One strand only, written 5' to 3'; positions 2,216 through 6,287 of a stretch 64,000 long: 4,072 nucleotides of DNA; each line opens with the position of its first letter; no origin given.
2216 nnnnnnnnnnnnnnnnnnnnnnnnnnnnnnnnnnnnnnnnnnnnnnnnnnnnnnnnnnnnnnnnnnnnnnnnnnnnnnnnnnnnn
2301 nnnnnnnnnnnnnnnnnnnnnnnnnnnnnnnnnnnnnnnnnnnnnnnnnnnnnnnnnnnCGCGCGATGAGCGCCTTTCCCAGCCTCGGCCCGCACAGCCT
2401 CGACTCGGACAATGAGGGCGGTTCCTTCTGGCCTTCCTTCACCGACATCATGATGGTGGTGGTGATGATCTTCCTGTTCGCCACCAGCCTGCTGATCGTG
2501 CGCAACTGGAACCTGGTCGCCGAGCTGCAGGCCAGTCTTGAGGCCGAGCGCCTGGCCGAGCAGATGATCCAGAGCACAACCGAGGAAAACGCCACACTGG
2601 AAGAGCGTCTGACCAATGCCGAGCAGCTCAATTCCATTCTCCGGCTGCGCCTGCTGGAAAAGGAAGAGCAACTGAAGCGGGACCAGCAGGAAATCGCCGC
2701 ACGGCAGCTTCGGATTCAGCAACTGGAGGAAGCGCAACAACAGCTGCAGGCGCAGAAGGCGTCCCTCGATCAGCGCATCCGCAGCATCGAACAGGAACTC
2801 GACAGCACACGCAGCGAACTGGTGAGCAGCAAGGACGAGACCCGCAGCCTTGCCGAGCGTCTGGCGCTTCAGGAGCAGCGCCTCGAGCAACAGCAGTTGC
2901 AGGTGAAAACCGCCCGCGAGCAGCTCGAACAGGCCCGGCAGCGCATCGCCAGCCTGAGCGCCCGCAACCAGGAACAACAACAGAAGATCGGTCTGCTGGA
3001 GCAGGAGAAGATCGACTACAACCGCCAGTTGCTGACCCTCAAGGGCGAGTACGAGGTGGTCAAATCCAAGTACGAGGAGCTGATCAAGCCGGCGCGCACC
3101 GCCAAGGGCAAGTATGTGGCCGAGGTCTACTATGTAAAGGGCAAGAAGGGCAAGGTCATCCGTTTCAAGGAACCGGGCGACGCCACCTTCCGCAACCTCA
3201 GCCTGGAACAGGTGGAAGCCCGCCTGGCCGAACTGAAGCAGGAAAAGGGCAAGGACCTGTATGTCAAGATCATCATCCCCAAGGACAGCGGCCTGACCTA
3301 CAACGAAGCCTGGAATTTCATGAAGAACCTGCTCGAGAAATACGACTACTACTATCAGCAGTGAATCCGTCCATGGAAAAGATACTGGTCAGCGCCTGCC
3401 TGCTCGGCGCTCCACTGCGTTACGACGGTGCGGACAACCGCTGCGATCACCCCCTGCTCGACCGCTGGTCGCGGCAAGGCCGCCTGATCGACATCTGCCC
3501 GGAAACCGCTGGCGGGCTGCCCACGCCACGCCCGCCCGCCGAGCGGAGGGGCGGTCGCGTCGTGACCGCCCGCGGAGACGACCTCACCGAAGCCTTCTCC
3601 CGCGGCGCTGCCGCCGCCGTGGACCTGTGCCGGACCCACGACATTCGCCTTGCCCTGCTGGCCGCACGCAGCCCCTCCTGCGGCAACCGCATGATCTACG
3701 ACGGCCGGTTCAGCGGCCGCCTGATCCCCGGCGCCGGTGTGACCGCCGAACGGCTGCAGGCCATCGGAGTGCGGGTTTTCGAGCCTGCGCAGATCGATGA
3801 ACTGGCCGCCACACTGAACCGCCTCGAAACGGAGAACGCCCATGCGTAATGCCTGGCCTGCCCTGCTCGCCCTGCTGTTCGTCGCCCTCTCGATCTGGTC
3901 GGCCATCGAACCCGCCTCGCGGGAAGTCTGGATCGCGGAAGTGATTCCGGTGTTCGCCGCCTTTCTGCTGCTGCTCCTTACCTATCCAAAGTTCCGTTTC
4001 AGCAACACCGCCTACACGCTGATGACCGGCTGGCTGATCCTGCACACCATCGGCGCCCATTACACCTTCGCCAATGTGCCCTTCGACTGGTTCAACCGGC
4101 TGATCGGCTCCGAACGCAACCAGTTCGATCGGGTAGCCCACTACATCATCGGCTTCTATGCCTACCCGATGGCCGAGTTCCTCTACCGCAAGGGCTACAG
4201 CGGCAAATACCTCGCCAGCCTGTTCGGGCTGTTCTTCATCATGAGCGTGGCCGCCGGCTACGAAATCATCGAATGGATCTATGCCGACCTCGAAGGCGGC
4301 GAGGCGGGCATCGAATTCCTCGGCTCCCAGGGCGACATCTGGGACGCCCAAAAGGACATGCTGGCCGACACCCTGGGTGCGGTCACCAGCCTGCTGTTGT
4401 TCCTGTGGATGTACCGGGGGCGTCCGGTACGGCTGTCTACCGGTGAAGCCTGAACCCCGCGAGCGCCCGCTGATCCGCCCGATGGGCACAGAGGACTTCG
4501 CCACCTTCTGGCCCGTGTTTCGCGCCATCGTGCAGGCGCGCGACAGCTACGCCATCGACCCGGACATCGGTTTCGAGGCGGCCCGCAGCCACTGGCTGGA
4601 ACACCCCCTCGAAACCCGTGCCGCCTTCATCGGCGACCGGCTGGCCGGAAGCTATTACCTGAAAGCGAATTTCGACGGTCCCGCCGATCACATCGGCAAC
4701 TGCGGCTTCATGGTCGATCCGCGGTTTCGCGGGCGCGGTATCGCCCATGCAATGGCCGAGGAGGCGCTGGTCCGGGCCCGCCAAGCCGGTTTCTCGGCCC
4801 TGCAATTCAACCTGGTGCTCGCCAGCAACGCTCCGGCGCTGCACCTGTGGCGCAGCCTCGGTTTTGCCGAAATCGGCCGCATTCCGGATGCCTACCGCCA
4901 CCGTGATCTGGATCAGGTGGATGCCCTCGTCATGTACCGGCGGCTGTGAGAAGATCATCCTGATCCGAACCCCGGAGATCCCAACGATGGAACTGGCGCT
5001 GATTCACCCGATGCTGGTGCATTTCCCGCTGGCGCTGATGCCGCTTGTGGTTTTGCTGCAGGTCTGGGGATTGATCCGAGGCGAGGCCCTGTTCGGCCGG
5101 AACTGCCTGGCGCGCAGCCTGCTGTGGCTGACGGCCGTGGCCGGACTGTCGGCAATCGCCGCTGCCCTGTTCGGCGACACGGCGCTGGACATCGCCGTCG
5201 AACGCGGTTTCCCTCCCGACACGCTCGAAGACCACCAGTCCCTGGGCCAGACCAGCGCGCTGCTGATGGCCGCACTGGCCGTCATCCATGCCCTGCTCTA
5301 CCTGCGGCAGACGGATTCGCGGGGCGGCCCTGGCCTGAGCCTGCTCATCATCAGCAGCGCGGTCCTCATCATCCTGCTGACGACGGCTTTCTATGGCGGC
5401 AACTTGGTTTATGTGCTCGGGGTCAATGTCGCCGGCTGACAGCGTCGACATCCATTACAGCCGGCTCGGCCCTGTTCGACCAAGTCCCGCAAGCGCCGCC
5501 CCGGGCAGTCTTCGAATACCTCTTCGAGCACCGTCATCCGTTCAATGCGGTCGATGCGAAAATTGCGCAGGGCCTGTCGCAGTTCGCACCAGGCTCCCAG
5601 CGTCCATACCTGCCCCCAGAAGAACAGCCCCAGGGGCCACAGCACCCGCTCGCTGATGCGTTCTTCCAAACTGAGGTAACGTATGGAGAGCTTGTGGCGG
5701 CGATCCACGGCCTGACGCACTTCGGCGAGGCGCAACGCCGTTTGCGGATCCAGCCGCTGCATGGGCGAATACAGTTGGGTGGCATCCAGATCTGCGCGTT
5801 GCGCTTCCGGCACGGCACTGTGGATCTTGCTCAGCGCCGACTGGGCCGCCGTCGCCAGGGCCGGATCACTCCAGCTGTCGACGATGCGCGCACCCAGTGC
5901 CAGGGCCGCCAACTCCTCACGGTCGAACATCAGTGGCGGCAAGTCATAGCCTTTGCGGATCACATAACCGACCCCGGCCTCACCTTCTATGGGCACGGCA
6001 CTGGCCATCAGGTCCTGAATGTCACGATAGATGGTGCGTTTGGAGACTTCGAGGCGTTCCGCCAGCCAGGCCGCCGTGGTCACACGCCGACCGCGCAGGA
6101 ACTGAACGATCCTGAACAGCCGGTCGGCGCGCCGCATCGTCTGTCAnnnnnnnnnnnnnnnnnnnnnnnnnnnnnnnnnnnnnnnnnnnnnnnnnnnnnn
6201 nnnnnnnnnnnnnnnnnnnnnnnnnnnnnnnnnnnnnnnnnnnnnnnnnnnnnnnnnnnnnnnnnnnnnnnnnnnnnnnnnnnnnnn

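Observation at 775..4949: Translationally coupled operon at a tRNA-Leu site: MlaC-like lipid carrier + MotA-like channel + coiled-coil MotB-like anchor + DUF523/DUF2238/GNAT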

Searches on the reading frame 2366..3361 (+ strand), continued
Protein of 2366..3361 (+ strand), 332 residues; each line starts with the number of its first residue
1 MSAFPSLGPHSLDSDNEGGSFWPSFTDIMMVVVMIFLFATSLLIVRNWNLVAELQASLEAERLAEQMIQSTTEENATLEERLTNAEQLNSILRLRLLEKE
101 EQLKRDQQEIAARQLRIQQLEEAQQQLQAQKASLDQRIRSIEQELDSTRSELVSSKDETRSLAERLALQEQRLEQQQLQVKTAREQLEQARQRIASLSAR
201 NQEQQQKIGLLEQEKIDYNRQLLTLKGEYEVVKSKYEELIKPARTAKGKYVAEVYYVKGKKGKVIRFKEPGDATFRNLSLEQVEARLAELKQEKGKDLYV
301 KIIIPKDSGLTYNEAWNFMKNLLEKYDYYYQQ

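Call 65: search_protein_families(library=pfam, max_evalue=1, proteins=[P0123, P0215, P0218, P0217, P0211])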
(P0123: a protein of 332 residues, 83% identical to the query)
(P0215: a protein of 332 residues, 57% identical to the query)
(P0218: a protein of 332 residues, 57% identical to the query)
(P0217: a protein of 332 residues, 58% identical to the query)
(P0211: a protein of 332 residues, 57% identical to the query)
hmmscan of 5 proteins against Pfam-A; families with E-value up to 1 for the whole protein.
P0123 (332 aa): 9 families
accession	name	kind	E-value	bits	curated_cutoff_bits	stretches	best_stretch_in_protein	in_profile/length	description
PF10473.14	CENP-F_leu_zip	-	0.00045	20.7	34.5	1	97-220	6-122/140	Leucine-rich repeats of kinetochore protein Cenp-F/LEK1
PF08614.16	ATG16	-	0.00071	20.2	33.7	2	64-132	72-140/200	Autophagy protein 16 (ATG16)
PF03579.19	SHP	-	0.00081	19.4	27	1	18-53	11-46/65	Small hydrophobic protein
PF24319.2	DUF7491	-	0.0034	18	30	1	94-162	21-89/90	Coiled-coil region of unknown function (DUF7491)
PF07889.17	DUF1664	-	0.0073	16.8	34.6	2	115-174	45-104/124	Protein of unknown function (DUF1664)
PF24423.1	OVT1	-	0.16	12.8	30.9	1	100-189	7-92/100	Major antigen, helical domain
PF06785.16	UPF0242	-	0.16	12.5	33.5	1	29-150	35-139/194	Uncharacterised protein family (UPF0242) N-terminus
PF12128.14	DUF3584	-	0.21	9.4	31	1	65-288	200-425/1191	Protein of unknown function (DUF3584)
PF13851.11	GAS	-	0.23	11.3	32.3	1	53-155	34-132/200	Growth-arrest specific micro-tubule binding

P0215 (332 aa): 25 families
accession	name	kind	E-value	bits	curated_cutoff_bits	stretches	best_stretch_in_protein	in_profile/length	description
PF08614.16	ATG16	-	1.8e-06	28.8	33.7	2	148-237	72-161/200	Autophagy protein 16 (ATG16)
PF12128.14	DUF3584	-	3.1e-05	22.1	31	1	122-254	590-723/1191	Protein of unknown function (DUF3584)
PF15035.11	Rootletin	-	0.0007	20.1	36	1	49-239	16-169/188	Ciliary rootlet component, centrosome cohesion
PF19220.6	Rod_CreS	-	0.00091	18.8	100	1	65-227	12-174/359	Crescentin, rod domain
PF24922.1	ACBP4_C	-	0.0016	19.1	31.2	2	198-253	2-57/105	Acyl-CoA-binding domain-containing protein 4-6, C-terminal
PF17078.10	SHE3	-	0.0036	17.5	30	1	164-255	45-136/228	SWI5-dependent HO expression protein 3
PF05010.19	TACC_C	-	0.008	16.4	29.9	1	98-244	5-148/201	Transforming acidic coiled-coil-containing protein (TACC), C-terminal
PF06785.16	UPF0242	-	0.012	16.2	33.5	1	29-130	35-133/194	Uncharacterised protein family (UPF0242) N-terminus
PF06009.19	Laminin_II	-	0.012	16.1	33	1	153-246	13-105/138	Laminin Domain II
PF06818.20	Fez1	-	0.013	16.4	34.4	1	98-237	28-160/199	Fez1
PF05803.17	Chordopox_L2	-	0.02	15.2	27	1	24-52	42-69/81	Chordopoxvirus L2 protein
PF18504.6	Csm1_N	-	0.025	15.3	26.3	2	162-200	32-70/70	Csm1 N-terminal domain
PF06810.17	Phage_scaffold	-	0.081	13.3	35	1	198-252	33-88/170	Phage capsid assembly scaffolding protein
PF03579.19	SHP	-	0.085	13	27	1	20-43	13-37/65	Small hydrophobic protein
PF25762.1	HAUS1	-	0.091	13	40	1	119-237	111-229/236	HAUS augmin-like complex subunit 1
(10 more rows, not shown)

P0218 (332 aa): 26 families (the best 25 are shown)
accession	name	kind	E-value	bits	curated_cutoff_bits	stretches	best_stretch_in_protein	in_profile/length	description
PF08614.16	ATG16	-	1.8e-07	32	33.7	2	148-238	72-162/200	Autophagy protein 16 (ATG16)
PF24423.1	OVT1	-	3.2e-06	27.9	30.9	1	102-191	9-98/100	Major antigen, helical domain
PF19220.6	Rod_CreS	-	5.8e-05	22.7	100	2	130-235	21-126/359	Crescentin, rod domain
PF13870.11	CCDC113_CCDC96_CC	-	0.0035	17.5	31.6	1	148-243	47-142/177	CCDC113/CCDC96, coiled-coil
PF07989.16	Cnn_1N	-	0.0036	17.9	28.5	1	109-179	1-72/74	Centrosomin N-terminal motif 1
PF15742.10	DUF4686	-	0.0055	16.3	31.3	1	65-237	153-319/384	Domain of unknown function (DUF4686)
PF03579.19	SHP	-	0.0071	16.4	27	1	20-42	13-36/65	Small hydrophobic protein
PF24319.2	DUF7491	-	0.01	16.5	30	1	179-246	8-75/90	Coiled-coil region of unknown function (DUF7491)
PF24922.1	ACBP4_C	-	0.011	16.5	31.2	2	198-253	2-57/105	Acyl-CoA-binding domain-containing protein 4-6, C-terminal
PF00038.26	Filament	-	0.015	15.4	40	1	131-220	219-305/313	Intermediate filament protein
PF10473.14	CENP-F_leu_zip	-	0.037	14.5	34.5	1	155-238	29-108/140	Leucine-rich repeats of kinetochore protein Cenp-F/LEK1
PF06785.16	UPF0242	-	0.044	14.3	33.5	1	29-190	35-176/194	Uncharacterised protein family (UPF0242) N-terminus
PF13851.11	GAS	-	0.05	13.4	32.3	1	53-139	34-123/200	Growth-arrest specific micro-tubule binding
PF05803.17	Chordopox_L2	-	0.068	13.5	27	1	25-52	43-69/81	Chordopoxvirus L2 protein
PF18504.6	Csm1_N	-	0.1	13.4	26.3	1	201-240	22-61/70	Csm1 N-terminal domain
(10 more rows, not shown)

P0217 (332 aa): 21 families
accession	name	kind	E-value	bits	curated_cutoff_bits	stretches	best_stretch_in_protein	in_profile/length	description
PF19220.6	Rod_CreS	-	6.3e-06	25.9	100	1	111-235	2-126/359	Crescentin, rod domain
PF13851.11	GAS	-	0.00011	22.1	32.3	1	52-208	33-193/200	Growth-arrest specific micro-tubule binding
PF05010.19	TACC_C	-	0.0014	18.8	29.9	1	99-243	6-147/201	Transforming acidic coiled-coil-containing protein (TACC), C-terminal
PF08614.16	ATG16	-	0.0022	18.6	33.7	2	61-140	69-148/200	Autophagy protein 16 (ATG16)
PF03579.19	SHP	-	0.0022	18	27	1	15-43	8-37/65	Small hydrophobic protein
PF24423.1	OVT1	-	0.006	17.4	30.9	1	102-175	9-85/100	Major antigen, helical domain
PF06785.16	UPF0242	-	0.009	16.5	33.5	1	29-190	35-176/194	Uncharacterised protein family (UPF0242) N-terminus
PF10473.14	CENP-F_leu_zip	-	0.013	16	34.5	2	174-233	48-107/140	Leucine-rich repeats of kinetochore protein Cenp-F/LEK1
PF25541.1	TBCA_PH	-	0.013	15.6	27.8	1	111-188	53-130/139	PH domain-containing proteins, TBCA domain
PF05803.17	Chordopox_L2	-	0.13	12.5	27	1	25-52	43-69/81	Chordopoxvirus L2 protein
PF07889.17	DUF1664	-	0.24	11.9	34.6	1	126-211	38-120/124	Protein of unknown function (DUF1664)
PF25450.1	Rab11-FIP3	-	0.29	11.9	31.9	1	178-236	61-119/125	Rab11-FIP3-like domain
PF24319.2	DUF7491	-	0.29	11.8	30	1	183-244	12-73/90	Coiled-coil region of unknown function (DUF7491)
PF24555.1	CC4_CEP85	-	0.32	11.9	27.3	1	132-191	5-64/85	Centrosomal protein of 85 kDa-like, CC4 coiled-coil domain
PF06160.17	EzrA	-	0.36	9.5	39.6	0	58-142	343-427/557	Septation ring formation regulator, EzrA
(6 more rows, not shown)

P0211 (332 aa): 23 families
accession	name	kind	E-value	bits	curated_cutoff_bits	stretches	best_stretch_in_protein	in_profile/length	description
PF08614.16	ATG16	-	6e-06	27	33.7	2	133-240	78-185/200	Autophagy protein 16 (ATG16)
PF12128.14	DUF3584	-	0.00023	19.3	31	1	126-254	591-723/1191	Protein of unknown function (DUF3584)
PF24319.2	DUF7491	-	0.00049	20.7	30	1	173-245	2-74/90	Coiled-coil region of unknown function (DUF7491)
PF13851.11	GAS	-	0.0042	16.9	32.3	1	53-143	34-127/200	Growth-arrest specific micro-tubule binding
PF03579.19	SHP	-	0.0043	17.1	27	1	20-44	13-37/65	Small hydrophobic protein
PF13870.11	CCDC113_CCDC96_CC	-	0.006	16.7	31.6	1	148-243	47-142/177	CCDC113/CCDC96, coiled-coil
PF15035.11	Rootletin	-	0.0067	16.9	36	1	128-239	60-169/188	Ciliary rootlet component, centrosome cohesion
PF15619.11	Lebercilin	-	0.0075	16.3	34.3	1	65-198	59-190/193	Ciliary protein causing Leber congenital amaurosis disease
PF24922.1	ACBP4_C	-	0.0081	16.8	31.2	1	198-253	2-57/105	Acyl-CoA-binding domain-containing protein 4-6, C-terminal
PF02090.21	SPAM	-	0.012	16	35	1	127-240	10-119/142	Salmonella surface presentation of antigen gene type M protein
PF08647.16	BRE1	-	0.017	15.7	27.9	1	101-175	3-77/95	BRE1 E3 ubiquitin ligase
PF07989.16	Cnn_1N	-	0.018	15.7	28.5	1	110-175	2-68/74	Centrosomin N-terminal motif 1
PF05803.17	Chordopox_L2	-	0.031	14.6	27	1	25-52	43-69/81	Chordopoxvirus L2 protein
PF04102.17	SlyX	-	0.044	14.9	30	1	179-221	11-53/67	SlyX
PF24423.1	OVT1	-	0.13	13.1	30.9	1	102-182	9-89/100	Major antigen, helical domain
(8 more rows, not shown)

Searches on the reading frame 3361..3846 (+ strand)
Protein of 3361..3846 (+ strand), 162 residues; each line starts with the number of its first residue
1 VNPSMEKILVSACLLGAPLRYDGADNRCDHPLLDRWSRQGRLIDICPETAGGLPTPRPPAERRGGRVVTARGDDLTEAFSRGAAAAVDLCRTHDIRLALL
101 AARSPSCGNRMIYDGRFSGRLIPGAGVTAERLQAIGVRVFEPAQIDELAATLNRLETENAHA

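Call 6: search_protein_families(library=pfam, max_evalue=0.1, proteins=[window:3361-3846:+])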
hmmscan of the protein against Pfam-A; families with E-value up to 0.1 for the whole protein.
window:3361-3846:+ (162 aa): 1 family
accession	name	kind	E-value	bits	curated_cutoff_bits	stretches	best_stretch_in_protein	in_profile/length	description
PF04463.17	2-thiour_desulf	-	6e-40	137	34.7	1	8-141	1-138/141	2-thiouracil desulfurase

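Call 7: search_protein_families(library=padloc, max_evalue=0.1, proteins=[window:3361-3846:+])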
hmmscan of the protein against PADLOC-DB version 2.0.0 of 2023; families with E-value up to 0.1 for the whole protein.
window:3361-3846:+ (162 aa): 0 families

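Call 8: search_protein_families(library=ncbifam, max_evalue=0.1, proteins=[window:3361-3846:+])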
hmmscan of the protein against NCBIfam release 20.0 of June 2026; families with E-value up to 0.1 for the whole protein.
window:3361-3846:+ (162 aa): 0 families

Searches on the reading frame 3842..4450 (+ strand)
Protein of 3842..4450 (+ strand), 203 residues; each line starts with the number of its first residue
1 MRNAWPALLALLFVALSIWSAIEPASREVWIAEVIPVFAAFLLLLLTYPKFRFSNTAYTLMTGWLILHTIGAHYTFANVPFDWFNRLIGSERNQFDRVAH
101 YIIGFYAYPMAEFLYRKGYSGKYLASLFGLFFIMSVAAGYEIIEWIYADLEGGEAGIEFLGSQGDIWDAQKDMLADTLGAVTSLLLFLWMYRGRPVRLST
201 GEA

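Call 6: search_protein_families(library=pfam, max_evalue=0.1, proteins=[window:3842-4450:+])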
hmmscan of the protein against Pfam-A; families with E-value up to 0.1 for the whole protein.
window:3842-4450:+ (203 aa): 1 family
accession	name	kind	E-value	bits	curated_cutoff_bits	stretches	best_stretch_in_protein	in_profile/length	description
PF09997.14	DUF2238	-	1.2e-50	171.5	26.4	1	39-175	2-139/140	Predicted membrane protein (DUF2238)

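Call 7: search_protein_families(library=padloc, max_evalue=0.1, proteins=[window:3842-4450:+])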
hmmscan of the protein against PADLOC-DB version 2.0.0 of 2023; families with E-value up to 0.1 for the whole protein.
window:3842-4450:+ (203 aa): 0 families

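Call 8: search_protein_families(library=ncbifam, max_evalue=0.1, proteins=[window:3842-4450:+])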
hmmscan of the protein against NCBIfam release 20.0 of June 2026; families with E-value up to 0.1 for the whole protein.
window:3842-4450:+ (203 aa): 1 family
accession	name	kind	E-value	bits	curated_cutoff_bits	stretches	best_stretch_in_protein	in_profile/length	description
NF007369.0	PRK09867.1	equivalog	2.4e-26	93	353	1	10-191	14-196/209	hypothetical protein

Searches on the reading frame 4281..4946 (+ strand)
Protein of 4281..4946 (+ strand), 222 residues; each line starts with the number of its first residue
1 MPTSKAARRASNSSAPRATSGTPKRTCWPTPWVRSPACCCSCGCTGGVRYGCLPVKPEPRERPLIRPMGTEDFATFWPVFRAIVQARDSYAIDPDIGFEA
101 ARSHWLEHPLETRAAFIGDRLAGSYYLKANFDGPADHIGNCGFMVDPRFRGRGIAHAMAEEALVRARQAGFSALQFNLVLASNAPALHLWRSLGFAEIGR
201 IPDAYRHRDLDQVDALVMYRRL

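Call 6: search_protein_families(library=pfam, max_evalue=0.1, proteins=[window:4281-4946:+])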
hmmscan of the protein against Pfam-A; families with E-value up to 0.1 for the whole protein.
window:4281-4946:+ (222 aa): 7 families
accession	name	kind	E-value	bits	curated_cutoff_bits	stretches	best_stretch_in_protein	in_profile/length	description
PF00583.31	Acetyltransf_1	-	1.2e-12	48.6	20.7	1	94-195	17-116/116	Acetyltransferase (GNAT) family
PF13508.13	Acetyltransf_7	-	5.6e-08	33.5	27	1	129-196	22-83/84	Acetyltransferase (GNAT) domain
PF13673.13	Acetyltransf_10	-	1.4e-05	25.5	23.6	1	113-199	34-111/128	Acetyltransferase (GNAT) domain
PF14542.12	Acetyltransf_CG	-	0.00015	22.2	30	1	145-172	32-59/80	GCN5-related N-acetyl-transferase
PF08445.16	FR47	-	0.0017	18.8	22.1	1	144-198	28-80/86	FR47-like protein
PF13302.13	Acetyltransf_3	-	0.019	16.1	25.4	1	127-195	71-137/138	Acetyltransferase (GNAT) domain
PF13527.13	Acetyltransf_9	-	0.042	14.3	25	1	138-170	73-105/127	Acetyltransferase (GNAT) domain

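Call 7: search_protein_families(library=padloc, max_evalue=0.1, proteins=[window:4281-4946:+])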
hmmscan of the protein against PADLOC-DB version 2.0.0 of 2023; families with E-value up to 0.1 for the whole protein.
window:4281-4946:+ (222 aa): 0 families

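Call 8: search_protein_families(library=ncbifam, max_evalue=0.1, proteins=[window:4281-4946:+])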
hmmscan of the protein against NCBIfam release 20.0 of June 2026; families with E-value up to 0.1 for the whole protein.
window:4281-4946:+ (222 aa): 12 families
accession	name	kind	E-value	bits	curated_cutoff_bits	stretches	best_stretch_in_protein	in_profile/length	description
TIGR01575.1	rimI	equivalog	2.1e-07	31.2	86.4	1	143-218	61-132/132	ribosomal protein S18-alanine N-acetyltransferase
NF007527.0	PRK10140.1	equivalog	2.9e-05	24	236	1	115-220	56-160/162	N-acetyltransferase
NF040503.1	resist_ArsN1a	equivalog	5.5e-05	23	170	1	138-200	77-138/159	arsinothricin resistance N-acetyltransferase ArsN1 family A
NF000487.1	stat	exception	8.8e-05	22.1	420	1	144-206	111-172/189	streptothricin N-acetyltransferase STAT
NF007025.1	PRK09491.1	equivalog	0.00019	21.4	173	1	144-219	69-142/145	ribosomal protein S18-alanine N-acetyltransferase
NF043067.1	AAC_6p_group_E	equivalog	0.0037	17.1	140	1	142-201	75-133/140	aminoglycoside 6'-N-acetyltransferase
NF002959.0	PRK03624.1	equivalog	0.0038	16.9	124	1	143-197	78-131/147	GNAT family acetyltransferase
NF038102.1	AAC_6p_III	exception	0.0042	17.2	305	1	142-201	89-147/156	tobramycin N-acetyltransferase AAC(6')-III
NF049894.1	CG3035_N_ac_Glu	equivalog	0.01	15.1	280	1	137-197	232-291/300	N-acetylglutamate synthase, CG3035 family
NF040502.1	PPT_acetyltrans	equivalog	0.035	13.8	300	1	136-206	84-154/183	phosphinothricin N-acetyltransferase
NF033374.6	AAC_6p_Id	exception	0.05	13.6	320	1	142-201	81-139/149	aminoglycoside N-acetyltransferase AAC(6')-Id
NF007807.0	PRK10514.1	equivalog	0.056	13.4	134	1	143-201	76-128/147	acetyltransferase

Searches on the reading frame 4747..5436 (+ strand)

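Call 6: search_protein_families(library=pfam, max_evalue=0.1, proteins=[window:4747-5436:+])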
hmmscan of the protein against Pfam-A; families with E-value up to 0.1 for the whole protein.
window:4747-5436:+ (230 aa): 1 family
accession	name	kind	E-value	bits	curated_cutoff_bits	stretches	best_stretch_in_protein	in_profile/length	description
PF09990.14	DUF2231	-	8e-14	52.3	26.4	1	86-229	4-138/139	Predicted membrane protein (DUF2231)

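Call 8: search_protein_families(library=ncbifam, max_evalue=0.1, proteins=[window:4747-5436:+])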
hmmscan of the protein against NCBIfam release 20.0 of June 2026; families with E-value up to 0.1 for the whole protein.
window:4747-5436:+ (230 aa): 0 families

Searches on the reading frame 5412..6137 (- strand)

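Call 6: search_protein_families(library=pfam, max_evalue=0.1, proteins=[window:5412-6137:-])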
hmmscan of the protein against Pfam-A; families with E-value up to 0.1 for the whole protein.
window:5412-6137:- (242 aa): 8 families
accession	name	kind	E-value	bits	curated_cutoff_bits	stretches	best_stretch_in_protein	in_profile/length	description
PF13280.12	WYL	-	1.6e-18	66.9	21.8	1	137-203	3-70/70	WYL domain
PF08279.18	HTH_11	-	2.3e-15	56.7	25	1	6-58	1-54/55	HTH domain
PF19187.6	HTH_PafC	-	4.1e-06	27.1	32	0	5-49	4-48/115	PafC helix-turn-helix domain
PF08220.18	HTH_DeoR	-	0.00052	20.2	21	1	8-46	3-41/57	DeoR-like helix-turn-helix domain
PF12840.13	HTH_20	-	0.00077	19.8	27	1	9-41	8-40/51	Helix-turn-helix domain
PF21476.4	PF0610-like_N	-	0.011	16.4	33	1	9-42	5-37/50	PF0610-like, N-terminal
PF13309.12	HTH_22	-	0.012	16.1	29.6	1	25-40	47-62/63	HTH domain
PF00440.29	TetR_N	-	0.097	12.9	24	0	15-38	12-35/47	Bacterial regulatory proteins, tetR family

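Call 7: search_protein_families(library=padloc, max_evalue=0.1, proteins=[window:5412-6137:-])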
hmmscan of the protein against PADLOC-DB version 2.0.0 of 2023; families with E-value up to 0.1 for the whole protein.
window:5412-6137:- (242 aa): 6 families
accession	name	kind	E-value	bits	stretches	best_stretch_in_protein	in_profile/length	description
PDLC01457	WYL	-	2.2e-66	221.7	1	2-216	1-206/229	"CAS-I,CAS-II,CAS-III,CAS-IV,CAS-V,CAS-VI; associated_signaling"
PDLC01652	WYL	-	4.9e-16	57.5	1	133-223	16-93/162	"CAS-I,CAS-II,CAS-III,CAS-IV,CAS-V,CAS-VI; associated_signaling"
PDLC01766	Cas3c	-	3e-14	50.2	1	3-209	6-212/1009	-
PDLC03787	RTasWYL-YodC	-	8.4e-06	23.1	1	144-205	286-351/354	DRT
PDLC01858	CARF3--CARF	-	0.021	12.8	1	9-49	148-187/204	-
PDLC04133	mad1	-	0.037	12.3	1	17-40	3-26/60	mads_1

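Call 8: search_protein_families(library=ncbifam, max_evalue=0.1, proteins=[window:5412-6137:-])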
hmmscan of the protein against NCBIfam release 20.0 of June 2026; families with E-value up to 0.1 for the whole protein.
window:5412-6137:- (242 aa): 10 families
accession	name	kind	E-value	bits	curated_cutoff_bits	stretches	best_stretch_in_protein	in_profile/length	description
NF007720.0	PRK10411.1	equivalog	0.00083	18.7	259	1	4-45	3-44/243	L-fucose operon activator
NF007366.0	PRK09863.1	equivalog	0.00099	17.7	426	1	6-79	5-72/586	putative frv operon regulatory protein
NF041397.1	TranRegGlpR_Halo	equivalog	0.0018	18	300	1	5-45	5-45/253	HTH-type transcriptional regulator GlpR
NF040890.1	trans_reg_YgbI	equivalog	0.0022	17.6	400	1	4-55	4-55/253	DNA-binding transcriptional repressor YgbI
NF008848.0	PRK11886.1-3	equivalog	0.0062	15.6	362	1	11-64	7-61/319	bifunctional biotin--[acetyl-CoA-carboxylase] ligase/biotin operon repressor BirA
TIGR00122.1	birA_repr_reg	equivalog_domain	0.0065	16.3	70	1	24-68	18-61/69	biotin operon repressor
NF053736.1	AcpB_EbpR_MafR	subfamily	0.0073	15.6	130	1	5-45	6-47/481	AcpB/EbpR/MafR family transcriptional regulator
NF010247.0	PRK13694.1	subfamily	0.064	13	94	0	27-47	22-42/83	hypothetical protein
NF011671.1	PRK15090.1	equivalog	0.072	12.3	275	0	6-44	15-53/256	DNA-binding transcriptional regulator KdgR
NF002880.0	PRK03341.1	equivalog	0.073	12.7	200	0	2-59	14-77/170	arginine repressor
